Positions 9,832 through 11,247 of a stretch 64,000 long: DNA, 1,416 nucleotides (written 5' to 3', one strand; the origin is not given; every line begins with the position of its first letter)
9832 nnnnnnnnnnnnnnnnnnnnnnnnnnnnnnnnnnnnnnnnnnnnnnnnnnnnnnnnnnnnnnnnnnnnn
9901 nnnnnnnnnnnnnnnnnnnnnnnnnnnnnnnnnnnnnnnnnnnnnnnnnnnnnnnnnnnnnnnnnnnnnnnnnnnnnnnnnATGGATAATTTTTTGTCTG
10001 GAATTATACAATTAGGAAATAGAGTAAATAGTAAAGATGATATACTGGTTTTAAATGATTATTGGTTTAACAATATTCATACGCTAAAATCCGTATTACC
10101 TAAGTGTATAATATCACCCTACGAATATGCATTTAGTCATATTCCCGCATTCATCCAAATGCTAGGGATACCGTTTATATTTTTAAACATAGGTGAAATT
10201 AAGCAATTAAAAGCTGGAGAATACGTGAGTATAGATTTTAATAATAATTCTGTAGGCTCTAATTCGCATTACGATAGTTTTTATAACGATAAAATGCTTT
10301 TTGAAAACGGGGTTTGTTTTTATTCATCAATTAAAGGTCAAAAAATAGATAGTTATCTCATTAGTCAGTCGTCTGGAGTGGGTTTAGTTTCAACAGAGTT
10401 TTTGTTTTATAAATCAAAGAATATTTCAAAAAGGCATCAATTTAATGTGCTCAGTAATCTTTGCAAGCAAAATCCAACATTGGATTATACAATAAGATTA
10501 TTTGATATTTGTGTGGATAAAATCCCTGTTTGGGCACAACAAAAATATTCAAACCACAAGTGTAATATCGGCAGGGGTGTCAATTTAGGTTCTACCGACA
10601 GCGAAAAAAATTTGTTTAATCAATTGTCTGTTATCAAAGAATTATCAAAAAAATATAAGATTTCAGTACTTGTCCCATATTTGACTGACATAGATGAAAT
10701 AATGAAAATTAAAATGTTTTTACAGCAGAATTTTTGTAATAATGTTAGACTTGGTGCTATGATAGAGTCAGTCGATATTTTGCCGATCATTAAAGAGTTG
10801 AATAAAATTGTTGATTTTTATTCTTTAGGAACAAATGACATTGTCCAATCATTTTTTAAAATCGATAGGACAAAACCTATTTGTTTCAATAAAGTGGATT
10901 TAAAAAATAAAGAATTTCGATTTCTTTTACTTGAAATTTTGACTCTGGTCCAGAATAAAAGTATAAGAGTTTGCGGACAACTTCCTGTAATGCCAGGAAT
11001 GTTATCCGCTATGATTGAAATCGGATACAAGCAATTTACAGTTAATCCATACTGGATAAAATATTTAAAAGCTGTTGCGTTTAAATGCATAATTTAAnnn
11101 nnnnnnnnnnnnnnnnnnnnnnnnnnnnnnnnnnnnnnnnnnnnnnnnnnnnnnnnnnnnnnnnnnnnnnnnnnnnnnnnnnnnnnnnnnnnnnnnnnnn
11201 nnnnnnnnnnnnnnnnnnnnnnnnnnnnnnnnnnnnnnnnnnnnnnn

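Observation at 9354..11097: AT-rich two-gene island: TM-PLD-like protein translationally coupled to a PEP-utilising enzyme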

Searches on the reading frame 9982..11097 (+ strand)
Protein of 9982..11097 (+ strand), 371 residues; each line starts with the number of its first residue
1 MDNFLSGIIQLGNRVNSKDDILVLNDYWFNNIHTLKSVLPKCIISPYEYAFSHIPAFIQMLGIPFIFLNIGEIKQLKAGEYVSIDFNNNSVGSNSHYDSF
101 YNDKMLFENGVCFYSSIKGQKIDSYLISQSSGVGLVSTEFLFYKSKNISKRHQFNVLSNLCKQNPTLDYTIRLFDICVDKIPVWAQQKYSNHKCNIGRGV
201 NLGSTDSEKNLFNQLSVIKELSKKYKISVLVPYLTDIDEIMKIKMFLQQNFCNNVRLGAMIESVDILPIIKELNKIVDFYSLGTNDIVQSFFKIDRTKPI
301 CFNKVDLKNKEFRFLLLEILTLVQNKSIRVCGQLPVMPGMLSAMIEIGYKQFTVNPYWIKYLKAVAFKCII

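Call 4: search_protein_families(library=pfam, proteins=[window:9982-11097:+], max_evalue=1)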
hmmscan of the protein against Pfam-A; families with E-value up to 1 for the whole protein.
window:9982-11097:+ (371 aa): 3 families
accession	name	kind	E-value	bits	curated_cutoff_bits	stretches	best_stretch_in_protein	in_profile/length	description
PF02896.24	PEP-utilizers_C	-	1.9e-29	103.2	22.8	1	122-365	32-287/293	PEP-utilising enzyme, PEP-binding domain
PF14111.12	DUF4283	-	0.12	12.5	27.2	0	49-90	70-113/124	Domain of unknown function (DUF4283)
PF22401.1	Csd6-like_dimeriz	-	0.25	12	27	0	119-130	22-33/40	Cell-shape determining Csd6 N-terminal dimerization domain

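Call 5: search_protein_families(library=padloc, proteins=[window:9982-11097:+], max_evalue=1)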
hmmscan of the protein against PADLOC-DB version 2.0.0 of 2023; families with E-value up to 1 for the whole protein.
window:9982-11097:+ (371 aa): 2 families
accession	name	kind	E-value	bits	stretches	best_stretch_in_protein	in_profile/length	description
PDLC00260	LmuB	-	0.0021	15.1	1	239-330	148-237/388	DUF4297 domain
PDLC00242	LmuA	-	0.0069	13.4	1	240-330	149-237/388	DUF4297 domain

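Call 6: search_protein_families(library=ncbifam, proteins=[window:9982-11097:+], max_evalue=1)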
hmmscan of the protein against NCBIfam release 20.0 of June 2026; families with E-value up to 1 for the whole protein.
window:9982-11097:+ (371 aa): 6 families
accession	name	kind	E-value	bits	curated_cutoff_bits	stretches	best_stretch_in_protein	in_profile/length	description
TIGR01417.1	PTS_I_fam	equivalog_domain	6.7e-24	84.2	341.7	1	122-364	280-534/565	phosphoenolpyruvate--protein phosphotransferase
NF008283.0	PRK11061.1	equivalog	3e-14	52.2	583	1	124-359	449-696/748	phosphoenolpyruvate--protein phosphotransferase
NF005057.0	PRK06464.1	equivalog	1.5e-13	49.7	598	1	211-360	620-779/798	phosphoenolpyruvate synthase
NF008382.0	PRK11177.1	equivalog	1.8e-13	50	824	1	129-299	288-468/575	phosphoenolpyruvate-protein phosphotransferase PtsI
TIGR01418.1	PEP_synth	equivalog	2.1e-11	42.9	739.75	1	226-357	632-770/784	pyruvate, water dikinase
TIGR01828.1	pyru_phos_dikin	equivalog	2.1e-05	22.7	843.45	1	222-298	690-775/865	pyruvate, phosphate dikinase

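Call 7: search_protein_families(library=phrogs, proteins=[window:9982-11097:+], max_evalue=1)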
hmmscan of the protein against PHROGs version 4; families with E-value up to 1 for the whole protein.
window:9982-11097:+ (371 aa): 0 families

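Call 8: find_homologous_proteins(query=window:9982-11097:+)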
Query window:9982-11097:+ (371 aa): 43 proteins with E <= 0.001 among 2458 candidates.
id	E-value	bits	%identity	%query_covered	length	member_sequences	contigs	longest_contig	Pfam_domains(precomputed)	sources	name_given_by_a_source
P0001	5.6e-242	820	100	99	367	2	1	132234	PF02896.25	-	-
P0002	3.4e-75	271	36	98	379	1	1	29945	PF02896.25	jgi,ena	-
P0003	3.2e-74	268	40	95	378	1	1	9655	PF02896.25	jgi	jgi:phosphoenolpyruvate-protein kinase (PTS system EI component)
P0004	3.8e-71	258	40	93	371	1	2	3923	PF02896.25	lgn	-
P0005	6.9e-71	257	37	95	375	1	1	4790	PF02896.25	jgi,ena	-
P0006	1.8e-70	256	38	94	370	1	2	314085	PF02896.25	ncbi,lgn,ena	-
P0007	1.8e-70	256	39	93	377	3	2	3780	PF02896.25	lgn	-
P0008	1.6e-58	217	35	98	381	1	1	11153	PF02896.25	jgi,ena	-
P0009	3.9e-50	189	39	67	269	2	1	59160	PF02896.25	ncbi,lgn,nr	ncbi:MAG: hypothetical protein LBL82_08070 [Oscillospiraceae bacterium]|nr:hypothetical protein [Osc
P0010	2.3e-25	108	31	86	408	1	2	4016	PF02896.25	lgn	-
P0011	1.2e-22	99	29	95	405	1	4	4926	PF02896.25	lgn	-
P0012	2.3e-22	98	28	95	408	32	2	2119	PF02896.25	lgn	-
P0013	2.0e-21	95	29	89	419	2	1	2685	PF02896.25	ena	-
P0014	7.0e-20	89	28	85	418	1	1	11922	PF02896.25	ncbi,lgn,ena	-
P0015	7.6e-20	89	28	93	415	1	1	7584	PF02896.25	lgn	-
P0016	2.0e-19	88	28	85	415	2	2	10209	PF02896.25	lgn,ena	-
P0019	1.0e-16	79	28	95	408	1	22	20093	PF02896.25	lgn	-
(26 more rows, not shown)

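Call 10: find_encoding_contigs(protein=P0006, flank=6000, max_places=3)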
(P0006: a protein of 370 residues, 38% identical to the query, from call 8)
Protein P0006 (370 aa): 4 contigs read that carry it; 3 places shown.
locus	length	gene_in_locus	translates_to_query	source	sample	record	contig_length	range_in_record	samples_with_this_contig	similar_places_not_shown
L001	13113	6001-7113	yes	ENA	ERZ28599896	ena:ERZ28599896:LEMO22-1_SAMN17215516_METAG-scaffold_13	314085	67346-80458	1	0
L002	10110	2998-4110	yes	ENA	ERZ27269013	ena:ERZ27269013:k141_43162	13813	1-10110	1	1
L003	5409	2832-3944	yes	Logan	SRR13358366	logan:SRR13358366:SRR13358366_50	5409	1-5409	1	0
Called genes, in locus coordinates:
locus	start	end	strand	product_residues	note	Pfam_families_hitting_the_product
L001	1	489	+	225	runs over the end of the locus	PF02463:SMC_N (faint), PF00005:ABC_tran, PF13304:AAA_21 (faint)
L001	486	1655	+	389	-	PF12704:MacB_PCD, PF02687:FtsX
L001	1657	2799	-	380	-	PF02595:Gly_kinase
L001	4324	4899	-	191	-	-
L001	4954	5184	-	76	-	-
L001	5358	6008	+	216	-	-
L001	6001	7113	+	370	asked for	PF02896:PEP-utilizers_C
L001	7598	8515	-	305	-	PF07508:Recombinase, PF13408:Zn_ribbon_recom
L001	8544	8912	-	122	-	-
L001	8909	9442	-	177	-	-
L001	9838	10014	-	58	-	-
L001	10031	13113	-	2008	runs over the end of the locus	PF20148:DUF6531, PF02018:CBM_4_9, PF05593:RHS_repeat (weak), PF25023:TEN_YD-shell (weak)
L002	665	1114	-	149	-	-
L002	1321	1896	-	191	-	-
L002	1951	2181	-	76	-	-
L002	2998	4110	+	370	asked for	PF02896:PEP-utilizers_C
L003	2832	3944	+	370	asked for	PF02896:PEP-utilizers_C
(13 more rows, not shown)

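Call 11: find_encoding_contigs(protein=P0002, flank=6000, max_places=3)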
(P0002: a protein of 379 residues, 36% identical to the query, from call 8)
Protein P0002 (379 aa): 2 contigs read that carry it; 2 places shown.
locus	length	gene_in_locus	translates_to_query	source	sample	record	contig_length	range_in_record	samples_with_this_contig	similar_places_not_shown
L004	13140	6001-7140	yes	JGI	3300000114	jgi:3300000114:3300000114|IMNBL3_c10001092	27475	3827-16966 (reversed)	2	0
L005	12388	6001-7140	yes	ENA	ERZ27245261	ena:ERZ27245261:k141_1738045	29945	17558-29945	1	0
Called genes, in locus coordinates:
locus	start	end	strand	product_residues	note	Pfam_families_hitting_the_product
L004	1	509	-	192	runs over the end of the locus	-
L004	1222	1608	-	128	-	-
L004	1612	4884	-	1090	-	PF12770:CHAT, PF01364:Peptidase_C25 (weak), PF07719:TPR_2 (faint), PF05729:NACHT (weak), PF13424:TPR_12, PF17874:TPR_MalT, PF13424:TPR_12, PF17874:TPR_MalT (weak), +6 more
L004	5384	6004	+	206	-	-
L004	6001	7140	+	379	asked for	PF02896:PEP-utilizers_C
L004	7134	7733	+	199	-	PF01712:dNK (faint), PF02223:Thymidylate_kin (weak), PF13238:AAA_18, PF13671:AAA_33 (faint)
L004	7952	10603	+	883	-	PF23598:LRR_14, PF13855:LRR_8 (weak), PF13855:LRR_8, PF12799:LRR_4 (weak), PF13855:LRR_8, PF00071:Ras, PF08477:Roc, PF16095:COR-A, +5 more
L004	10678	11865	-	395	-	PF04542:Sigma70_r2, PF08281:Sigma70_r4_2, PF04545:Sigma70_r4 (weak)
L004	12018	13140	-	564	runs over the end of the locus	PF02837:Glyco_hydro_2_N, PF22666:Glyco_hydro_2_N2 (weak), PF02836:Glyco_hydro_2_C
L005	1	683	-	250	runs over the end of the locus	-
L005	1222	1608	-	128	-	-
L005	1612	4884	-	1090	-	PF12770:CHAT, PF01364:Peptidase_C25 (weak), PF07719:TPR_2 (faint), PF05729:NACHT (weak), PF13424:TPR_12, PF17874:TPR_MalT, PF13424:TPR_12, PF17874:TPR_MalT (weak), +6 more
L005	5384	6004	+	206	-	-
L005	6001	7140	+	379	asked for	PF02896:PEP-utilizers_C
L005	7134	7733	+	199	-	PF01712:dNK (faint), PF02223:Thymidylate_kin (weak), PF13238:AAA_18, PF13671:AAA_33 (faint)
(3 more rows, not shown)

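Call 12: find_encoding_contigs(protein=P0003, flank=6000, max_places=3)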
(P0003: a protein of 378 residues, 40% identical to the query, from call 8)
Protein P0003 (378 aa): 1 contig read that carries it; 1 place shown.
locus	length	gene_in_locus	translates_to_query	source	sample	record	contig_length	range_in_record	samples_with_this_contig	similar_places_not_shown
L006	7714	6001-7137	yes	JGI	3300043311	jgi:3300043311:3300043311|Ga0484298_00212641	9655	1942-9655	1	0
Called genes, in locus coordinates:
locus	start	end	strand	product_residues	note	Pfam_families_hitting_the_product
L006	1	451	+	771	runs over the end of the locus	PF03699:UPF0182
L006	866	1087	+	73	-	PF02229:PC4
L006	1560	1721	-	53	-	PF07561:DUF1540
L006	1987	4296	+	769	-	PF03477:ATP-cone, PF13597:NRDD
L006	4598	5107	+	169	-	PF13353:Fer4_12, PF04055:Radical_SAM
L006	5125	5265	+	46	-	-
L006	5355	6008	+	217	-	-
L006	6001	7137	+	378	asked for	PF02896:PEP-utilizers_C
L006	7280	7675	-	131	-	PF03630:Fumble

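Call 16: find_encoding_contigs(protein=P0008, flank=6000, max_places=2)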
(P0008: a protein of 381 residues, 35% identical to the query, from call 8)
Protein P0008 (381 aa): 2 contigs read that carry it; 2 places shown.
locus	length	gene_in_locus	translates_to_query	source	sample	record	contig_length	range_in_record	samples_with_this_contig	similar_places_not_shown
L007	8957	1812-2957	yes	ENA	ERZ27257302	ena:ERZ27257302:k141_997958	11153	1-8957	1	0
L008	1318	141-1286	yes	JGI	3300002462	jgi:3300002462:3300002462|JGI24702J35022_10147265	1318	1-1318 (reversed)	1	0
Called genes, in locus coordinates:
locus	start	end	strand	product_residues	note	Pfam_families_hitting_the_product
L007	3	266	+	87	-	?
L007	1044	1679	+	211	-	-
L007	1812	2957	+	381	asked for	PF02896:PEP-utilizers_C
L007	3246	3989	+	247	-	PF01209:Ubie_methyltran, PF13489:Methyltransf_23, PF08241:Methyltransf_11, PF08242:Methyltransf_12, PF13649:Methyltransf_25, PF13847:Methyltransf_31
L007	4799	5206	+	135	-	-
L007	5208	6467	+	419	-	-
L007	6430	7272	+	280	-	PF01326:PPDK_N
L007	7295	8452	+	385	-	PF07994:NAD_binding_5, PF01658:Inos-1-P_synth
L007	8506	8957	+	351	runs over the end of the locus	-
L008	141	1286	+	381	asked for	PF02896:PEP-utilizers_C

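Call 17: find_encoding_contigs(protein=P0009, flank=6000, max_places=2)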
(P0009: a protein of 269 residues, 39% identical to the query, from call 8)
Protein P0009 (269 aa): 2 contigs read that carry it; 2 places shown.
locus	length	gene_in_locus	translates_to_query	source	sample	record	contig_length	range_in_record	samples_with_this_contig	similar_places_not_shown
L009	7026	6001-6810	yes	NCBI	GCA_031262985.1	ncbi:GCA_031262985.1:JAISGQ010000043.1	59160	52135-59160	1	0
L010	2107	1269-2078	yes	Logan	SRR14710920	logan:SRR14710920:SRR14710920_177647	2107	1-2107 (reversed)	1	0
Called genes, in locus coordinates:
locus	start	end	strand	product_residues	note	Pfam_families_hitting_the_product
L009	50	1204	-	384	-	-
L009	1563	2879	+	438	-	-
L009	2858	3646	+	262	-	PF13566:DUF4130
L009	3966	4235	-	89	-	PF00589:Phage_integrase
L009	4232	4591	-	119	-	-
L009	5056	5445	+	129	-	-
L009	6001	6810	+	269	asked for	PF02896:PEP-utilizers_C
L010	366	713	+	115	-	-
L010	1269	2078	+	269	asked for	PF02896:PEP-utilizers_C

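Call 20: find_encoding_contigs(protein=P0014, flank=6000, max_places=2)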
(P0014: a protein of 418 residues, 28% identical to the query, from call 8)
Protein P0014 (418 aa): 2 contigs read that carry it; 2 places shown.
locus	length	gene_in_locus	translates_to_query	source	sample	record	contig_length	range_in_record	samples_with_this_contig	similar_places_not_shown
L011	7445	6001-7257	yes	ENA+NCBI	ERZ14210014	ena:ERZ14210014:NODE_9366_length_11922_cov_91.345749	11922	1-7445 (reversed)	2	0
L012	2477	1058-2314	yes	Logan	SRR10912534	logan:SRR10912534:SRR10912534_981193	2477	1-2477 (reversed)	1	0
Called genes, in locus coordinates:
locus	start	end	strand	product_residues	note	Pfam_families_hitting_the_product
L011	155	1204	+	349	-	PF04392:ABC_sub_bind, PF13407:Peripla_BP_4 (faint)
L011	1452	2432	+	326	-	PF02653:BPD_transp_2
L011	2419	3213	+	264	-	PF00005:ABC_tran, PF02463:SMC_N (faint), PF13304:AAA_21 (faint)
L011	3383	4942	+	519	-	PF05598:DUF772, PF01609:DDE_Tnp_1 (weak), PF13751:DDE_Tnp_1_6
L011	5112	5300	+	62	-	-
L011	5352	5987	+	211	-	-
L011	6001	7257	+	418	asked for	PF02896:PEP-utilizers_C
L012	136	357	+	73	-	-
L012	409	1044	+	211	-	-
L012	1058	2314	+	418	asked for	PF02896:PEP-utilizers_C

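Call 21: find_encoding_contigs(protein=P0019, flank=6000, max_places=3)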
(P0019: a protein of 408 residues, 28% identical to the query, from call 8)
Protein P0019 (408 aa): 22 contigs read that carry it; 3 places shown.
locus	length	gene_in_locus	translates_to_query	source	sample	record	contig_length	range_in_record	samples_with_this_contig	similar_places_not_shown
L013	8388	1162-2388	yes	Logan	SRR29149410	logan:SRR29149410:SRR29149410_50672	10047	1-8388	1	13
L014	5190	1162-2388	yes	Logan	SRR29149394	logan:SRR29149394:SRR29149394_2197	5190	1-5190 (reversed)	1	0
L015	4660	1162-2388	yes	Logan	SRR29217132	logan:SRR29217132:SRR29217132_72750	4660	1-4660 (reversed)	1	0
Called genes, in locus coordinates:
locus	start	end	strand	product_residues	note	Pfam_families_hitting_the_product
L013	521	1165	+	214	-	-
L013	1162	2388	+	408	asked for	PF02896:PEP-utilizers_C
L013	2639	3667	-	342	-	-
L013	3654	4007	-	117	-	PF00391:PEP-utilizers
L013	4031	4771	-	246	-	PF02353:CMAS (weak), PF13489:Methyltransf_23, PF01209:Ubie_methyltran, PF13847:Methyltransf_31, PF08241:Methyltransf_11, PF08242:Methyltransf_12, PF13649:Methyltransf_25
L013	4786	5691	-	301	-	-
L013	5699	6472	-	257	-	PF01326:PPDK_N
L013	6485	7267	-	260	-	PF23023:Anti-Pycsar_Apyc1, PF00753:Lactamase_B, PF12706:Lactamase_B_2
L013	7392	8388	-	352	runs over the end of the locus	-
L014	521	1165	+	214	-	-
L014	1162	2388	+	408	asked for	PF02896:PEP-utilizers_C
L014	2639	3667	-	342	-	-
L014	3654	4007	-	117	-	PF00391:PEP-utilizers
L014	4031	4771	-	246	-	PF02353:CMAS (weak), PF13489:Methyltransf_23, PF01209:Ubie_methyltran, PF13847:Methyltransf_31, PF08241:Methyltransf_11, PF08242:Methyltransf_12, PF13649:Methyltransf_25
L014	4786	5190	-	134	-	?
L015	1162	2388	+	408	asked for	PF02896:PEP-utilizers_C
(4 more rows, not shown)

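Call 22: search_solved_structures(query=window:9982-11097:+, max_evalue=0.01, show_alignments=2)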
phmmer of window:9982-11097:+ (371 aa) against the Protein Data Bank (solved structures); distinct sequences matched with E-value up to 0.01: 13.
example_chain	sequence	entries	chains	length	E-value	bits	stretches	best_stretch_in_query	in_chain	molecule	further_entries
6vu0_A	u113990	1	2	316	1.4e-10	44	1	130-363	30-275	PEP-protein phosphotransferase system enzyme I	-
6v9k_A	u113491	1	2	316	1.6e-10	43.8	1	130-355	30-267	Phosphoenolpyruvate-protein phosphotransferase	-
6vbj_A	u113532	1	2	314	2e-10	43.5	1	122-363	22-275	Phosphoenolpyruvate-protein phosphotransferase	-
2kx9_A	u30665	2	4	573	2.5e-10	43.2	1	130-363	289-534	Phosphoenolpyruvate-protein phosphotransferase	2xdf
2hwg_A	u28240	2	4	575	2.5e-10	43.2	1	130-363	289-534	Phosphoenolpyruvate-protein phosphotransferase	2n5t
2bg5_A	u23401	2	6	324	3e-10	42.9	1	122-360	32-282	PHOSPHOENOLPYRUVATE-PROTEIN KINASE | PHOSPHOENOLPYRUVATE-PROTEIN KINASE (PTS SYSTEM EI COMPONENT IN BACTERIA)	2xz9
2xz7_A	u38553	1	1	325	3e-10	42.9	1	122-360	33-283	PHOSPHOENOLPYRUVATE-PROTEIN KINASE (PTS SYSTEM EI COMPONENT IN BACTERIA)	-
2l5h_A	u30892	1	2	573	4.6e-10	42.3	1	130-363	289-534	Phosphoenolpyruvate-protein phosphotransferase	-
8a8e_A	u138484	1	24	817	8.5e-08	34.8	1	198-365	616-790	Phosphoenolpyruvate synthase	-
2wqd_A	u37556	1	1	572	2.3e-06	30.1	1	129-355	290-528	PHOSPHOENOLPYRUVATE-PROTEIN PHOSPHOTRANSFERASE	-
2hro_A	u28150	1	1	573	5.6e-06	28.8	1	129-355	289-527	Phosphoenolpyruvate-protein phosphotransferase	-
2ols_A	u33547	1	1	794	2.8e-05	26.5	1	226-357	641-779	Phosphoenolpyruvate synthase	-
9dae_A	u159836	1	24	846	0.0013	21.1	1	229-358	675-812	Phosphoenolpyruvate synthase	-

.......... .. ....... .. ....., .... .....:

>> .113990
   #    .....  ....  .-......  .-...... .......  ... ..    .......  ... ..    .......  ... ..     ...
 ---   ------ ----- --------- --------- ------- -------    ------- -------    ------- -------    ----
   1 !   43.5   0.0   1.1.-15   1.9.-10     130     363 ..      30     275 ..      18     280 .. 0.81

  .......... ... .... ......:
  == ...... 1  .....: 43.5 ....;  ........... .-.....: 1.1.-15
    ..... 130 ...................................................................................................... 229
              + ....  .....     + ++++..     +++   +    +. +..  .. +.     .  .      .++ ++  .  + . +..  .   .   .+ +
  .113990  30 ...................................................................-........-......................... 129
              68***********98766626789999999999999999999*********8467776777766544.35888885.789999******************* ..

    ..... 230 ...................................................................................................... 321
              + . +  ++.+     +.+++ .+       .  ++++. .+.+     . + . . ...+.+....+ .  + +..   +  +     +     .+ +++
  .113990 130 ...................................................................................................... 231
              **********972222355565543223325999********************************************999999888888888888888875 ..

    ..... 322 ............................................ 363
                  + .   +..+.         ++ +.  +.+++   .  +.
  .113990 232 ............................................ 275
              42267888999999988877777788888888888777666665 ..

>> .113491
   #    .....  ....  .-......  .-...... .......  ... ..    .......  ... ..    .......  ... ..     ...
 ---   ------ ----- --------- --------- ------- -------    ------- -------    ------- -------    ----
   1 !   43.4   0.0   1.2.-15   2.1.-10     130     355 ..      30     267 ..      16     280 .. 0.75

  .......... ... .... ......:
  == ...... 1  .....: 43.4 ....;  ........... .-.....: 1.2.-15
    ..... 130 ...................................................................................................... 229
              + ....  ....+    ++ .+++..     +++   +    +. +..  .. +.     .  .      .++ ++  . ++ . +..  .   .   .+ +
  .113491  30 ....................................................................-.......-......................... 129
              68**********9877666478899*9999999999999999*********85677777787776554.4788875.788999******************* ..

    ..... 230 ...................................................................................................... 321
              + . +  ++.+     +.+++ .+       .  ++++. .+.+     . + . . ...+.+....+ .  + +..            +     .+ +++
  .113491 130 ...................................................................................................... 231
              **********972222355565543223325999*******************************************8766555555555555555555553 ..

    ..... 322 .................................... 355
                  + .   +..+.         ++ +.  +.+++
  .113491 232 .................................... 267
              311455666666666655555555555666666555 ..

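Call 26: find_encoding_contigs(protein=P0016, flank=6000, max_places=2)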
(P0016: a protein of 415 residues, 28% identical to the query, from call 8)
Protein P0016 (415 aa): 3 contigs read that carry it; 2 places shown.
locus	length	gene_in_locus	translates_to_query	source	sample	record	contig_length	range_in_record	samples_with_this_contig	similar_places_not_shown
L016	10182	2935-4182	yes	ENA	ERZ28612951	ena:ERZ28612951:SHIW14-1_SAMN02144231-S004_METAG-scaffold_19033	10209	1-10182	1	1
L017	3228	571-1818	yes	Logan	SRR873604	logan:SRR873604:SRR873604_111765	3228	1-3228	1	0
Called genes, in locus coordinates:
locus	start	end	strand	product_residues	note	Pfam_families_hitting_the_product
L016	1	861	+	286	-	?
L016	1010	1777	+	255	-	PF08241:Methyltransf_11 (weak)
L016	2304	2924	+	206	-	-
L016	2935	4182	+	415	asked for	PF02896:PEP-utilizers_C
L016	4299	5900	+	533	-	-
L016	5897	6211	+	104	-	PF19493:Trypco1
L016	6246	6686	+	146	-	PF01230:HIT (weak)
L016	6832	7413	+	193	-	PF02223:Thymidylate_kin, PF02224:Cytidylate_kin (faint), PF13189:Cytidylate_kin2 (faint), PF13207:AAA_17 (faint), PF13238:AAA_18, PF01202:SKI (faint)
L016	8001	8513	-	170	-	PF13302:Acetyltransf_3, PF00583:Acetyltransf_1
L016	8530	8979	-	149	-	PF00583:Acetyltransf_1, PF13673:Acetyltransf_10 (weak), PF13527:Acetyltransf_9, PF13508:Acetyltransf_7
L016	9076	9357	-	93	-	PF08765:Mor (weak)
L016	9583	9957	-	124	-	PF14198:TnpV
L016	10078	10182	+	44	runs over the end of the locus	?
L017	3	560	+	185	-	?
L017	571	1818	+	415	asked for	PF02896:PEP-utilizers_C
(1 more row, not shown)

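Call 27: find_encoding_contigs(protein=P0005, flank=6000, max_places=2)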
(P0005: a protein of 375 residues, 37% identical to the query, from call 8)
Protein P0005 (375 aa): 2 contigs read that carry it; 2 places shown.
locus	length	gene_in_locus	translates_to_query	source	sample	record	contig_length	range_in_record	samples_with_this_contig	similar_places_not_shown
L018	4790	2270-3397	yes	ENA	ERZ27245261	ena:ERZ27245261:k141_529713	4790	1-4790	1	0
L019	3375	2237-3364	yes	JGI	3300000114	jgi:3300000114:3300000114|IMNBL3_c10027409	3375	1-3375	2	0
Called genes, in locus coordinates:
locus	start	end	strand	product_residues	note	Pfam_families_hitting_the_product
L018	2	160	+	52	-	?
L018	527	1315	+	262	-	PF13238:AAA_18 (weak)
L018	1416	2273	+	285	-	-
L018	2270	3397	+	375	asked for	PF02896:PEP-utilizers_C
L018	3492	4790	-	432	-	?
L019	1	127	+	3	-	?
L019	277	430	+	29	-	-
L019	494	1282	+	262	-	PF13238:AAA_18 (weak)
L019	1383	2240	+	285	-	-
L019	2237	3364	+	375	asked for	PF02896:PEP-utilizers_C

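Call 45: predict_structure(alignment_id=A2)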
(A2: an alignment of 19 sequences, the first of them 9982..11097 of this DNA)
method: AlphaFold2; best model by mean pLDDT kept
length: 371 residues; sequences in the alignment: 19
mean_pLDDT: 87.2   pTM: 0.89
mean pLDDT of the five models: 87.2, 85.6, 85.0, 84.8, 84.7
residues with pLDDT >= 90: 226; 70-90: 105; 50-70: 34; < 50: 6
segments of 3 or more residues with pLDDT < 50: 192-194
pLDDT, mean of each block of 10 residues (from residue 1): 83 86 93 89 93 91 93 94 90 62 77 93 76 94 90 95 94 82 77 52 60 92 95 86 87 84 93 96 95 86 88 97 95 95 96 94 89 60
secondary structure, 60 per line:
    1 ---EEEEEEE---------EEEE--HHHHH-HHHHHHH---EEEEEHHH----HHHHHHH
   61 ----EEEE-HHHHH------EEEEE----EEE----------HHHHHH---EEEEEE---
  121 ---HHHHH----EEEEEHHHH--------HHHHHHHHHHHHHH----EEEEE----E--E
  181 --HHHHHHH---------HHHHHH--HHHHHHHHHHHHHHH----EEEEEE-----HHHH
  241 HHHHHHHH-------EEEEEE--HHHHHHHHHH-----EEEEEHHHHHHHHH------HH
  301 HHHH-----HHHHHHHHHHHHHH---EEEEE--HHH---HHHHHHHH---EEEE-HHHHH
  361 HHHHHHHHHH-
elements in order: E4-10 E20-23 H26-30 H32-38 E42-46 H54-60 E65-68 H70-74 E81-85 E90-92 H103-108 E112-117 H124-128 E133-137 H138-141 H150-163 E168-172 H183-189 H199-204 H207-221 E226-231 H237-248 E256-261 H264-273 E279-283 H284-292 H299-304 H310-323 E327-331 H340-347 E351-354 H356-370
